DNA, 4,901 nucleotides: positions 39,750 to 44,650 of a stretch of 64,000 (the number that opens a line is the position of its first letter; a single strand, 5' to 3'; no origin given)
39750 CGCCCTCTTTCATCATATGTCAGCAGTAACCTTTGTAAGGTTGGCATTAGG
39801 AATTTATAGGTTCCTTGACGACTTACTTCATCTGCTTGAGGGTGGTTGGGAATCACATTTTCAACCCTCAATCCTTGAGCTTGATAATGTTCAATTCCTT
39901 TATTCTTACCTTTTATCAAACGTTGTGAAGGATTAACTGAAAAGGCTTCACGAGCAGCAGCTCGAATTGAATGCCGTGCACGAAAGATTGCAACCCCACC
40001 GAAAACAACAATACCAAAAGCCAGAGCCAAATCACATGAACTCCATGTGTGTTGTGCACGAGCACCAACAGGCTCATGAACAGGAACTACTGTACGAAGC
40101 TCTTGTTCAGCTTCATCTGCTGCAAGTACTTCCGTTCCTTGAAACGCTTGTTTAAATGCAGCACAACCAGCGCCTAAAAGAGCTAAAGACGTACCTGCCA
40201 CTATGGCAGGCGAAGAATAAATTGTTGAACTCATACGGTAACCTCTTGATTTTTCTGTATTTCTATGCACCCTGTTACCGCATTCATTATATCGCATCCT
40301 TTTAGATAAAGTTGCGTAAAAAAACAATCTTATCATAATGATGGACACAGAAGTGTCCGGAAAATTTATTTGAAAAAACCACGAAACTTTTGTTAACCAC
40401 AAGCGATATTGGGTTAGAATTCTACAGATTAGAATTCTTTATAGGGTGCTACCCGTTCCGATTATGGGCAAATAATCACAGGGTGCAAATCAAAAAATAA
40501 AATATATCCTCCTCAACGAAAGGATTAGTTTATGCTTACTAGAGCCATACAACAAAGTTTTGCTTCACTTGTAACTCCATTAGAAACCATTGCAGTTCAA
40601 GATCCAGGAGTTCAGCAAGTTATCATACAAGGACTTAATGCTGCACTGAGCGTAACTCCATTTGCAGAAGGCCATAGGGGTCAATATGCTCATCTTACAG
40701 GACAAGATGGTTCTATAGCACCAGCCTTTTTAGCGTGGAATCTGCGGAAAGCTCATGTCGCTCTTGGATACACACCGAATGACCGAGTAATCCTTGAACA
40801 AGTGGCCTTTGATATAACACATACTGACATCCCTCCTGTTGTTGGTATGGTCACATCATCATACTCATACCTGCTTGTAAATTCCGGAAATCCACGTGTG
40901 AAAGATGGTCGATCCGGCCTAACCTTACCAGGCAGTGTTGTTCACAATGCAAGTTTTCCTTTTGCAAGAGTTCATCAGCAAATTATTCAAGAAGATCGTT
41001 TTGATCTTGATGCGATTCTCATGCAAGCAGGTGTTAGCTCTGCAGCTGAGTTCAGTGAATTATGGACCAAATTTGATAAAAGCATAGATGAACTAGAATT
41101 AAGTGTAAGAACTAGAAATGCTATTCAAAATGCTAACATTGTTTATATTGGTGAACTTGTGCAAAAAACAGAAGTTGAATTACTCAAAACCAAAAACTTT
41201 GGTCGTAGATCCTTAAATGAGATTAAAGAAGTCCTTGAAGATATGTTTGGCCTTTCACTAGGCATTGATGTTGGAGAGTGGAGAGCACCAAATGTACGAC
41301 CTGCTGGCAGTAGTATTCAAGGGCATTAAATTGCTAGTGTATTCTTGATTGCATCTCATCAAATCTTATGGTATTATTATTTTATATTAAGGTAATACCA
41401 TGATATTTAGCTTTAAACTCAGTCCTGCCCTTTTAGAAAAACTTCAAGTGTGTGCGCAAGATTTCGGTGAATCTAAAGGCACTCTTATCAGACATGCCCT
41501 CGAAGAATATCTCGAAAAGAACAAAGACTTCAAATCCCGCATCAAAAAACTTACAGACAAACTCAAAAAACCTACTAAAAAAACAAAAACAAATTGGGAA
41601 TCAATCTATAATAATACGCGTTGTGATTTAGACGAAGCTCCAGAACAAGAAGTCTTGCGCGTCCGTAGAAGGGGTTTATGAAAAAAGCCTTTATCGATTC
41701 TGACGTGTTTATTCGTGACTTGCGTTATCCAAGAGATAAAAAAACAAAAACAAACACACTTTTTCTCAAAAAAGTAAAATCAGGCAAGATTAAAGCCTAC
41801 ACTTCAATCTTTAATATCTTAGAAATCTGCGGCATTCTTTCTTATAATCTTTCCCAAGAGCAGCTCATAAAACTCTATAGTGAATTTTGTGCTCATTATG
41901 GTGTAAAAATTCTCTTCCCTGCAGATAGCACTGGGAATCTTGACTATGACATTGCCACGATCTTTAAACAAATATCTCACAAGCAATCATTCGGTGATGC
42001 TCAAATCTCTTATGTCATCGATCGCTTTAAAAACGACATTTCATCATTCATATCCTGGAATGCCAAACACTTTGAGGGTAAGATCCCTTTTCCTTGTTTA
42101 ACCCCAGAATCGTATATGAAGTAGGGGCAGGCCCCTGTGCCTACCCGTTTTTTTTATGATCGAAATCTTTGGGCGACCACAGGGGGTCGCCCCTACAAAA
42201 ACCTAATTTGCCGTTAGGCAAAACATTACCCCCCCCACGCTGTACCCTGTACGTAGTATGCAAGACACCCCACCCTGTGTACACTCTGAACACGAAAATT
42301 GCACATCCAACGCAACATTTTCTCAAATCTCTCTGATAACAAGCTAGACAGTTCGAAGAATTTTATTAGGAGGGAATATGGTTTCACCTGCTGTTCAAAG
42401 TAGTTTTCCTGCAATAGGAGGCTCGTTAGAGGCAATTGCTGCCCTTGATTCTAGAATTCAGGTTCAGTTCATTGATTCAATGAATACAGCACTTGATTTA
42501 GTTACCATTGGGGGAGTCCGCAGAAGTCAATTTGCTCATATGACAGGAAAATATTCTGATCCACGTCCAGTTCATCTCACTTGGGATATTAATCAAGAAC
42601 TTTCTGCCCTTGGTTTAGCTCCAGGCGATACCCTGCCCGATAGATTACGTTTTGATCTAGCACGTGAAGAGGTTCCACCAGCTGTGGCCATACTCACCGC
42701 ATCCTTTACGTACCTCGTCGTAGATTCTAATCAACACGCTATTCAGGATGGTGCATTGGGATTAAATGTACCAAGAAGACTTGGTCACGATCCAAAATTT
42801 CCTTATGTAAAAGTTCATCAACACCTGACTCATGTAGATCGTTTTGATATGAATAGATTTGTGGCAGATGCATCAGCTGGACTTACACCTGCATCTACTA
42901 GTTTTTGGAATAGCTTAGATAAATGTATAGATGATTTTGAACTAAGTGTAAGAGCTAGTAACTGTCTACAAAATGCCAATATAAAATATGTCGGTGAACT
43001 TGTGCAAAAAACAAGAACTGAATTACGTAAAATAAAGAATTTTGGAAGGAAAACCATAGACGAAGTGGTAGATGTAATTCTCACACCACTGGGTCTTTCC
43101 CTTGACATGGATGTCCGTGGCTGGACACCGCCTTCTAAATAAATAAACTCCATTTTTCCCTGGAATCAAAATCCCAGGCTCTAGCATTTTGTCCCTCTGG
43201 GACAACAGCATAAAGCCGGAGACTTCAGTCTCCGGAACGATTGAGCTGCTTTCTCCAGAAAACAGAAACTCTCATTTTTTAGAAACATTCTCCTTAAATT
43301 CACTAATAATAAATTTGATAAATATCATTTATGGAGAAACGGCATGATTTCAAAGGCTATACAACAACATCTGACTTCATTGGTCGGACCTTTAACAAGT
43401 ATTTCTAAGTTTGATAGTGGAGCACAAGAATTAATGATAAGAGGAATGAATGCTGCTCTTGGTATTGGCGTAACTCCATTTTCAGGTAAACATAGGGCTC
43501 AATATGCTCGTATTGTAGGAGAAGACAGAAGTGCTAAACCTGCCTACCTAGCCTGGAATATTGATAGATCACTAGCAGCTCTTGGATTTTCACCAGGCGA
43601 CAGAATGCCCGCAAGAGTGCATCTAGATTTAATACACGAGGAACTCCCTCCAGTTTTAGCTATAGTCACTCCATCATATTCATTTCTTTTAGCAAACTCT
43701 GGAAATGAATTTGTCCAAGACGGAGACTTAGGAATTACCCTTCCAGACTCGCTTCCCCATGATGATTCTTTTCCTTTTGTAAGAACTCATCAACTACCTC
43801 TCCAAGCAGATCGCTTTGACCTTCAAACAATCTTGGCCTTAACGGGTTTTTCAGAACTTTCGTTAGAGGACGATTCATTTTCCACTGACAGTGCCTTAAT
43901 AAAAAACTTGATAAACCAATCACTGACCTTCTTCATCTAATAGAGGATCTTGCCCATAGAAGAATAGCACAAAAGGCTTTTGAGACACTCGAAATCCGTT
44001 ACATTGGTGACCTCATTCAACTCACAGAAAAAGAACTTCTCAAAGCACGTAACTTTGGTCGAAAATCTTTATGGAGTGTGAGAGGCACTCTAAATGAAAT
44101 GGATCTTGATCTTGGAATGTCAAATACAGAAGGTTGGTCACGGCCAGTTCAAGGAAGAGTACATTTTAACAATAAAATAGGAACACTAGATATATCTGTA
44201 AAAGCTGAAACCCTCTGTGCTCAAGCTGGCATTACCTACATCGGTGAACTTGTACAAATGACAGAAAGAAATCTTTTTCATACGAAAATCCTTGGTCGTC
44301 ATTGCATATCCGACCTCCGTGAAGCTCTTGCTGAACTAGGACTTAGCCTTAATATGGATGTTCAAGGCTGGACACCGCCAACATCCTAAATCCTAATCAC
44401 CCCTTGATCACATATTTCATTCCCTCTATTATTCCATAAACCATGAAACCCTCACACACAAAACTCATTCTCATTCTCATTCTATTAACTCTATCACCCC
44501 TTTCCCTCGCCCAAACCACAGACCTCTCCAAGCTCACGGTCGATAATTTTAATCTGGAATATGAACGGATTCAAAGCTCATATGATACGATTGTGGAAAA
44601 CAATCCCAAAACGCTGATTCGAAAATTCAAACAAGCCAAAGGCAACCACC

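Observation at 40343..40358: Shared 16-bp palindrome GGRCAC-N4-GTGYCC upstream of the dispersed GC-richer unknown genes (candidate regulon operator)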

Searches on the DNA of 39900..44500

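Call 54: search_rna_families(source=window, start=39900, end=44500, threshold=evalue, max_evalue=5)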
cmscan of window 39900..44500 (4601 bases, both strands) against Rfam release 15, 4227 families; matches with E-value up to 5: 5.
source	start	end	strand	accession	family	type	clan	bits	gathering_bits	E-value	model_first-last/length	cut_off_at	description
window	43190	43235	-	RF01687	Acido-Lenti-1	Gene; sRNA;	-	26.1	37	0.0059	1-46/46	no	Acido-Lenti-1 RNA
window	43159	43204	+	RF01687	Acido-Lenti-1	Gene; sRNA;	-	19.9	37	0.29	1-46/46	no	Acido-Lenti-1 RNA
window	42120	42197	-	RF04167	mir-1972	Gene; miRNA;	-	19.5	90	3.7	1-81/81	no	mir-1972 microRNA precursor family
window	42125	42192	-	RF00805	mir-351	Gene; miRNA;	-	19.4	70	1.5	1-75/75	no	mir-351 microRNA precursor family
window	43273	43346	+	RF01402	STnc150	Gene; sRNA;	-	16.5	60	2.6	1-267/267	no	STnc150 Hfq binding RNA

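Call 57: search_rna_families(source=window, start=43100, end=43350, threshold=evalue, max_evalue=1, show_alignments=2)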
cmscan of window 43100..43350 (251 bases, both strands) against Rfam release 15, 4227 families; matches with E-value up to 1: 2.
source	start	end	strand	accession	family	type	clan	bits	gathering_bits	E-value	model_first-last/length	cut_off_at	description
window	43190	43235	-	RF01687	Acido-Lenti-1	Gene; sRNA;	-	26.1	37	0.00032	1-46/46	no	Acido-Lenti-1 RNA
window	43159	43204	+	RF01687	Acido-Lenti-1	Gene; sRNA;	-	19.9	37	0.016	1-46/46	no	Acido-Lenti-1 RNA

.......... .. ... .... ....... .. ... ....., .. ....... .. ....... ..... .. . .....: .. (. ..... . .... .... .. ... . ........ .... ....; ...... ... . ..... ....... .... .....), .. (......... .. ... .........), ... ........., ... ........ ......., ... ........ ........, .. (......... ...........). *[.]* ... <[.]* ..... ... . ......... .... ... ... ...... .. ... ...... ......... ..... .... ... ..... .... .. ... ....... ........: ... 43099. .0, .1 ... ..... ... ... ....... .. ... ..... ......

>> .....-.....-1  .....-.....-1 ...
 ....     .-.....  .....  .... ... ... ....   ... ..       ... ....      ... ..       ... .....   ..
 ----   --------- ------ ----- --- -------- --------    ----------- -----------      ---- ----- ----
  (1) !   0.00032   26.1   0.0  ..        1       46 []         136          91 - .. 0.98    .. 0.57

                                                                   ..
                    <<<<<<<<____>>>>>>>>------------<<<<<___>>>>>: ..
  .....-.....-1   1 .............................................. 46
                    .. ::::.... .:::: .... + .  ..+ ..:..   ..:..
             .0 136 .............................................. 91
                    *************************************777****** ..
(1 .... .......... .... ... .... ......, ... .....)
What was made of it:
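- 43216..43235 (.): Site s4: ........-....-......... It has the same geometry, with half-site GGAGAC. It lies 74 nt after the stop of paralogue B and 108 nt before paralogue C, and is the last of three tandem hairpins (43159-43235). Rfam Acido-Lenti-1 scores 26.1 bits, below the gathering score of 37 (call 57).
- On Rfam Acido-Lenti-1 (RF01687): 26.1 bits at 43190-43235 on the minus strand, and 19.9 bits on the plus strand (call 57).
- Closest known: Rfam RF01687 Acido-Lenti-1 RNA. Same: On the minus strand, 43190-43235 shows an 8-bp hairpin with a CUGA-like loop, a 12-nt linker and a 5-bp hairpin (call 57).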
